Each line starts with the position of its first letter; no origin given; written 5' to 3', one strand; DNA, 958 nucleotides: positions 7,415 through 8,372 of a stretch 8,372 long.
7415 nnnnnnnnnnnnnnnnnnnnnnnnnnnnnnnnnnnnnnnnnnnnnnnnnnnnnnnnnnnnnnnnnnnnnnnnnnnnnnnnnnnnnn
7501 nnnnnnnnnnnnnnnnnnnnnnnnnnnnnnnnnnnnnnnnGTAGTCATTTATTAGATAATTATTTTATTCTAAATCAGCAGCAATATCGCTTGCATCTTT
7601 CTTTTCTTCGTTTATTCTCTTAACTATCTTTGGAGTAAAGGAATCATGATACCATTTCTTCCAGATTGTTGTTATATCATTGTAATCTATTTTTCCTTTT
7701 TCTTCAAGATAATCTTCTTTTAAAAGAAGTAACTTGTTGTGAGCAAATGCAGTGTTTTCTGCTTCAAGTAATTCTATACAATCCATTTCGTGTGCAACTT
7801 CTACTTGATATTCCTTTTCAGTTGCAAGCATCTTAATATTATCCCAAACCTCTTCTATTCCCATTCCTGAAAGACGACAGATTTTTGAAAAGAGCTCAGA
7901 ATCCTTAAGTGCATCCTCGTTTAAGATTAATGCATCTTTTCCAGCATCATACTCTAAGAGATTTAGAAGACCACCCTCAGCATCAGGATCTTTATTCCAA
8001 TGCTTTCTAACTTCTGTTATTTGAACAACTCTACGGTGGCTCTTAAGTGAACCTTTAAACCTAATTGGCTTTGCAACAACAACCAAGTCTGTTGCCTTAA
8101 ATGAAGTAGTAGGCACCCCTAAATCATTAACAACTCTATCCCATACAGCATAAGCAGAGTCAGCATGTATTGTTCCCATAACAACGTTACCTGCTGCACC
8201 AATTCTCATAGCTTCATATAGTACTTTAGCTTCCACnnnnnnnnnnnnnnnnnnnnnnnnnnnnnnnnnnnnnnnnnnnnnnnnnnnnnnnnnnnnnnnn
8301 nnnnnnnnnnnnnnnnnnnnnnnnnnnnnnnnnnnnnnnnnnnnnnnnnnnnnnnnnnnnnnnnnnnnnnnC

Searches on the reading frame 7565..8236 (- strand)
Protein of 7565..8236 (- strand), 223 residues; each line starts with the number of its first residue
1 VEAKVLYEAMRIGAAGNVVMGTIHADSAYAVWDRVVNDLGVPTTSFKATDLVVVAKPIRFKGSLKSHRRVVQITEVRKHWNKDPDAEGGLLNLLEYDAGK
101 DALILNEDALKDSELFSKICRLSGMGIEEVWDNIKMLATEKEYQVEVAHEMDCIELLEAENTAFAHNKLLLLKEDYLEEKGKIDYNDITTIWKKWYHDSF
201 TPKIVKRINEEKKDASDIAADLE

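Call 3: search_protein_families(library=pfam, proteins=[window:7565-8236:-], max_evalue=0.01)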
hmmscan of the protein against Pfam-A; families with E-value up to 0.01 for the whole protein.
window:7565-8236:- (223 aa): 0 families

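Call 4: search_protein_families(library=ncbifam, proteins=[window:7565-8236:-], max_evalue=0.01)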
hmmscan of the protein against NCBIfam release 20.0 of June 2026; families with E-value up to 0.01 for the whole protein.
window:7565-8236:- (223 aa): 1 family
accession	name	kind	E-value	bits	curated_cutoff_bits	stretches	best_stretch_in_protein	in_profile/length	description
NF041000.1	ATPase_ComGA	equivalog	0.0028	16.7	300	1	9-55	216-261/267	competence type IV pilus ATPase ComGA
